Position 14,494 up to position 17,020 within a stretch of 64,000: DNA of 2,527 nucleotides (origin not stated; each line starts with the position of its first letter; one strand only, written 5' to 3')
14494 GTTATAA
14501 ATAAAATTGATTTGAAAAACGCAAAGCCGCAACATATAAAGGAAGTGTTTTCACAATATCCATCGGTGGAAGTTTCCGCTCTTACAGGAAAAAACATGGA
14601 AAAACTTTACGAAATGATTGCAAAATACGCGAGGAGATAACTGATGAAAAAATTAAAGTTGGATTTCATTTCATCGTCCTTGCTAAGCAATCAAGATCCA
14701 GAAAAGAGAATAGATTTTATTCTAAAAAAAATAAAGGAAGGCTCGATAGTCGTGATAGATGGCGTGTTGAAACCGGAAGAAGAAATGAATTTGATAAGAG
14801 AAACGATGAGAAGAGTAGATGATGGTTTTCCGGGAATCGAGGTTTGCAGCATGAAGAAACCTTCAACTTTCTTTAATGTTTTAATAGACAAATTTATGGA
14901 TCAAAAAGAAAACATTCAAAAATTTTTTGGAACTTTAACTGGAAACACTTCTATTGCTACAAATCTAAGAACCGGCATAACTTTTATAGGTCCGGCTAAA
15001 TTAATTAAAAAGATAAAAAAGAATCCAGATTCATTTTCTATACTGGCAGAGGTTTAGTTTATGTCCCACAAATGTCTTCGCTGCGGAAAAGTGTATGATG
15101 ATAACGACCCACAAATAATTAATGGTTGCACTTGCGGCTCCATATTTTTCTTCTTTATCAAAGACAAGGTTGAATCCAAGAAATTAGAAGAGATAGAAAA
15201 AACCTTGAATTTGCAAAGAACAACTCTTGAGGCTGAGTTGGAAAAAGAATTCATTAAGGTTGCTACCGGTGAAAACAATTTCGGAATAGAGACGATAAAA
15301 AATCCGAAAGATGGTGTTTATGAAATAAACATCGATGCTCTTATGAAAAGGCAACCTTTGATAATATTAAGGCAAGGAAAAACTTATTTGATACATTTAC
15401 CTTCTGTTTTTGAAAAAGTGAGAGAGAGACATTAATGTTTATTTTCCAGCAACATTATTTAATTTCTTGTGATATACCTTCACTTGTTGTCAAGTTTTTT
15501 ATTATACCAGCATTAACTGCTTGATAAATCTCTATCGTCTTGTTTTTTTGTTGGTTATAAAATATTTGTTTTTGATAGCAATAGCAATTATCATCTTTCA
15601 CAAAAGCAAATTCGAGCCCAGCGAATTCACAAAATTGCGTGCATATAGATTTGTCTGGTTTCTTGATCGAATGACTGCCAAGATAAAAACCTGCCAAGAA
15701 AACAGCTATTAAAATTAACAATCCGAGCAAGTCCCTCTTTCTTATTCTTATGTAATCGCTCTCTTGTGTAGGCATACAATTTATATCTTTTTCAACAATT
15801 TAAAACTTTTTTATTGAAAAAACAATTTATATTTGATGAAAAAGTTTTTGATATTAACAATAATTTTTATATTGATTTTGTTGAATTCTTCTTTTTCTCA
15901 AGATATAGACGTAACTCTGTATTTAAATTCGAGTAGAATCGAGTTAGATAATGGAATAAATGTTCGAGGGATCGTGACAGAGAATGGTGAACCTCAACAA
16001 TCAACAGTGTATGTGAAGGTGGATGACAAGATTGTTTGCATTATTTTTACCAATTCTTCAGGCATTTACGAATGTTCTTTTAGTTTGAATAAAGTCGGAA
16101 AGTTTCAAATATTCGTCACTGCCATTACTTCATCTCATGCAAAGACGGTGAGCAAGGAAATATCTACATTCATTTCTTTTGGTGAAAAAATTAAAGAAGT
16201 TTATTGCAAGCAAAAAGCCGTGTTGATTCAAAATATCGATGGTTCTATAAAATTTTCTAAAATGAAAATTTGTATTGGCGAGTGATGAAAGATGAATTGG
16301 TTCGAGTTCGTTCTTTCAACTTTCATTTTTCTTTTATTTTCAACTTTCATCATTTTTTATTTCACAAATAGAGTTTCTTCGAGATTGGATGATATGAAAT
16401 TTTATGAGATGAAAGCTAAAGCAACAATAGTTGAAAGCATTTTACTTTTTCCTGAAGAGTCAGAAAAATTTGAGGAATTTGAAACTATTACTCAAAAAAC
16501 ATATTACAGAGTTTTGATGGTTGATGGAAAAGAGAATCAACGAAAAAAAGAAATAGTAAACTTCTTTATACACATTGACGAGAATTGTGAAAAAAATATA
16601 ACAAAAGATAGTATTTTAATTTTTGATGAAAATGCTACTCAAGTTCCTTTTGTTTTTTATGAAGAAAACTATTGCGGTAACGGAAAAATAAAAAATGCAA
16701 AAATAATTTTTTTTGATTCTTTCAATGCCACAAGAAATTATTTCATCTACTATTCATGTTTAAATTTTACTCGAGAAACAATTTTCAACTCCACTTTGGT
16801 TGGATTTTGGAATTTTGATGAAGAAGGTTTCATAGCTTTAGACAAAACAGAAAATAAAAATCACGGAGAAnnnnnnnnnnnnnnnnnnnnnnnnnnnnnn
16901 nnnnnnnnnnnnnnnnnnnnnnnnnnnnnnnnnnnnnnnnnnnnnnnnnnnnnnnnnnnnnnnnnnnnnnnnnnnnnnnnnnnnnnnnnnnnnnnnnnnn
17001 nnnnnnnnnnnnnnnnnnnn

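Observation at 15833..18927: Five-gene surface locus: a secreted protein, a LamG-lectin-fold membrane protein and three prepilin-like proteins with class III (MKG|hydrophobic) signal peptides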

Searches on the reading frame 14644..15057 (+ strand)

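Call 3: search_protein_families(library=pfam, proteins=[window:14644-15057:+], max_evalue=1)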
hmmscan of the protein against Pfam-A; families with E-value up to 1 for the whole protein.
window:14644-15057:+ (137 aa): 1 family
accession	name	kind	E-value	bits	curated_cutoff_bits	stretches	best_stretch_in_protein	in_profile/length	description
PF09846.14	OapB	-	1.4e-19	70.5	27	2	14-93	1-79/104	Origin-associated protein OapB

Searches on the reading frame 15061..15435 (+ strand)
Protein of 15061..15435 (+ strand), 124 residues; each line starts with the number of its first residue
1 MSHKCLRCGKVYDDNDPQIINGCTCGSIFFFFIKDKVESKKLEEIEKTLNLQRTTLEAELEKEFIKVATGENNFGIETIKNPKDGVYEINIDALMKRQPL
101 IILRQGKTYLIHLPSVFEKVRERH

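Call 3: search_protein_families(library=pfam, proteins=[window:15061-15435:+], max_evalue=1)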
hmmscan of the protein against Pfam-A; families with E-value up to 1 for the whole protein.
window:15061-15435:+ (124 aa): 2 families
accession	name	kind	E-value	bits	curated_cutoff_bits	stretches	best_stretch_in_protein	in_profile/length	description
PF09845.14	OapC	-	1.7e-18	67.6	23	1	3-118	2-132/133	Origin-associated protein OapC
PF22912.2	zf-DPOE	-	0.065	13.8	21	1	4-45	6-44/58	Zinc finger domain of DNA polymerase-epsilon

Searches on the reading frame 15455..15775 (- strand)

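Call 3: search_protein_families(library=pfam, proteins=[window:15455-15775:-], max_evalue=1)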
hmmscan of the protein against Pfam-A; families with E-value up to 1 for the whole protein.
window:15455-15775:- (106 aa): 1 family
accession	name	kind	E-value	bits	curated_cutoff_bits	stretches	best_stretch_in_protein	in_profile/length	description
PF01822.24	WSC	-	0.0045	17.6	27.8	1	38-78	23-64/82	WSC domain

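Call 19: search_protein_families(library=ncbifam, proteins=[window:15455-15775:-], max_evalue=1)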
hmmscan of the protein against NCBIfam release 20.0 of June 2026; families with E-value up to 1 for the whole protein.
window:15455-15775:- (106 aa): 0 families

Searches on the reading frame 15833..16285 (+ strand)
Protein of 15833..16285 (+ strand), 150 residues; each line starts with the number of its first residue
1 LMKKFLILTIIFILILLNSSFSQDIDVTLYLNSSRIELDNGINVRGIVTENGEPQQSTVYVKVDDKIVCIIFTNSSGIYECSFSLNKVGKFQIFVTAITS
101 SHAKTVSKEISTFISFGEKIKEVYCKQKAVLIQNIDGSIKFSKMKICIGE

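Call 3: search_protein_families(library=pfam, proteins=[window:15833-16285:+], max_evalue=1)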
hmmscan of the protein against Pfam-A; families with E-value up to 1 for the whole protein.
window:15833-16285:+ (150 aa): 1 family
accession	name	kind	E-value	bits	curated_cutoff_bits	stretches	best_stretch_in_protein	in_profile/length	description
PF00630.25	Filamin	-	0.048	14.9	26.9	1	51-96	33-81/93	Filamin/ABP280 repeat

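Call 19: search_protein_families(library=ncbifam, proteins=[window:15833-16285:+], max_evalue=1)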
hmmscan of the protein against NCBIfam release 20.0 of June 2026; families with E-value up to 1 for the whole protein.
window:15833-16285:+ (150 aa): 1 family
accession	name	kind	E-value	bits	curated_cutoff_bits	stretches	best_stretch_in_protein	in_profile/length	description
TIGR02861.1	SASP_H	subfamily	0.097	12.9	47.9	1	118-137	13-32/58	H-type small acid-soluble spore protein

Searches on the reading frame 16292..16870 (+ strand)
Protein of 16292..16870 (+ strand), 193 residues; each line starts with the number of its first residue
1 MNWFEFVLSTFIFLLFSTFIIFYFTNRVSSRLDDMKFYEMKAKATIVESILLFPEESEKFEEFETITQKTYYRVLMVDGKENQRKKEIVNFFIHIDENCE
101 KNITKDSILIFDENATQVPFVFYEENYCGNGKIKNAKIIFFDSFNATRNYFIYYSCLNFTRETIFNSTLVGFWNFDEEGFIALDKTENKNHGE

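Call 78: search_protein_representatives(protein=window:16292-16870:+)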
Query: 193 residues. Proteins with E-value up to 0.001 (for the whole library): 45; up to 1e-10: 4; up to 1e-30: 1. The best 45 are listed.
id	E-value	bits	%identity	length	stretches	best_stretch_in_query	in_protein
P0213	8.1e-41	156.3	45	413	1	1-192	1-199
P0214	1.5e-20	90.2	32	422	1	1-192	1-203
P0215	5.3e-13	65.7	30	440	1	1-192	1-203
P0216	8.5e-12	61.7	33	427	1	69-192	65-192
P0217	6.1e-10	55.7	27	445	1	1-192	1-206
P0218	7.4e-10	55.4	29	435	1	3-192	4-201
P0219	9.2e-10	55.1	27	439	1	5-183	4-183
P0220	1.7e-09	54.2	31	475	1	2-192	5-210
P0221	9.1e-09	51.9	30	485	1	1-192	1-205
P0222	1.0e-08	51.7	27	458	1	4-179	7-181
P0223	4.8e-08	49.5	24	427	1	6-190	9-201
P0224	7.8e-08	48.8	27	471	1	3-179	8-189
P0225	7.9e-08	48.8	31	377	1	76-191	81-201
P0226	8.0e-08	48.8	27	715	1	2-192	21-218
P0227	1.0e-07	48.4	29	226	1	1-155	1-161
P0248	6.3e-05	39.3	26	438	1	1-191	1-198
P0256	6.8e-04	36.0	22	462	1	1-156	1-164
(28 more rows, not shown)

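Call 82: search_protein_families(library=pfam, proteins=[P0220, P0222, P0223, P0224, P0226, P0218, P0248, P0256], max_evalue=0.1)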
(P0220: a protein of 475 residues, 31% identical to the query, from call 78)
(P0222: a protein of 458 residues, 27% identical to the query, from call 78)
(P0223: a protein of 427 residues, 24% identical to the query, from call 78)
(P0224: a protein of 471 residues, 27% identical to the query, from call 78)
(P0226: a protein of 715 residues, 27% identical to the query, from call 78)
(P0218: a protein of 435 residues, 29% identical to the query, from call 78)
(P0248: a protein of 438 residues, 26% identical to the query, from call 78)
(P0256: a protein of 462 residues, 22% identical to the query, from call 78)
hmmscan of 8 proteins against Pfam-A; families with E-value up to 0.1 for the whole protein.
P0220 (475 aa): 2 families
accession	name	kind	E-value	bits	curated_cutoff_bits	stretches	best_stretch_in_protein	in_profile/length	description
PF13385.13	Laminin_G_3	-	1.9e-26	93.5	27.6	1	240-385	1-151/151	Concanavalin A-like lectin/glucanases superfamily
PF00354.24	Pentaxin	-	0.012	15.7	25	1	315-391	85-170/194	Pentaxin family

P0222 (458 aa): 2 families
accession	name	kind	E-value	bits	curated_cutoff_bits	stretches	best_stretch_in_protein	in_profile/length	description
PF13385.13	Laminin_G_3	-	9.3e-15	55.5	27.6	1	221-363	10-143/151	Concanavalin A-like lectin/glucanases superfamily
PF23958.1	DUF7287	-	0.035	15.1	27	1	6-32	7-33/157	Family of unknown function (DUF7287)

P0223 (427 aa): 1 family
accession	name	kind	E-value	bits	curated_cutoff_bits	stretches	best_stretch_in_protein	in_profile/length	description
PF23958.1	DUF7287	-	0.0047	17.9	27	1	6-55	7-58/157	Family of unknown function (DUF7287)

P0224 (471 aa): 2 families
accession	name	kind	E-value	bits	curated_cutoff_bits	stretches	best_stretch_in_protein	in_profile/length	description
PF13385.13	Laminin_G_3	-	2.4e-19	70.4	27.6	1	226-378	4-149/151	Concanavalin A-like lectin/glucanases superfamily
PF23958.1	DUF7287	-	0.032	15.2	27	0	3-68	2-69/157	Family of unknown function (DUF7287)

P0226 (715 aa): 3 families
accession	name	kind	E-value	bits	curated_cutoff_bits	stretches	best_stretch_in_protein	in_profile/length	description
PF13385.13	Laminin_G_3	-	1.3e-54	184.9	27.6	2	238-392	1-151/151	Concanavalin A-like lectin/glucanases superfamily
PF07953.20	Toxin_R_bind_N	-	3.8e-09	37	23.8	2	208-386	4-191/191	Clostridium neurotoxin, N-terminal receptor binding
PF02973.23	Sialidase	-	1e-05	25.6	26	1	557-625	115-182/189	Sialidase, N-terminal domain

P0218 (435 aa): 3 families
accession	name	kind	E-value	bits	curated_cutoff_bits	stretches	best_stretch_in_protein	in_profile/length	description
PF13385.13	Laminin_G_3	-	2e-30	106.4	27.6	1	238-382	12-150/151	Concanavalin A-like lectin/glucanases superfamily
PF02973.23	Sialidase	-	4.8e-06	26.6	26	1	323-385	117-184/189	Sialidase, N-terminal domain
PF00354.24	Pentaxin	-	0.014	15.5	25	1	312-395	84-176/194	Pentaxin family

P0248 (438 aa): 3 families
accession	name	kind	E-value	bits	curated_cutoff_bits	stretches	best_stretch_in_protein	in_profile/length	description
PF13385.13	Laminin_G_3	-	1.1e-29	104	27.6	1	231-386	1-150/151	Concanavalin A-like lectin/glucanases superfamily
PF02973.23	Sialidase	-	0.00017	21.6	26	1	300-388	97-183/189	Sialidase, N-terminal domain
PF19559.6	DUF6081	-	0.024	14.3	25.9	1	309-341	175-207/272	Family of unknown function (DUF6081)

P0256 (462 aa): 0 families
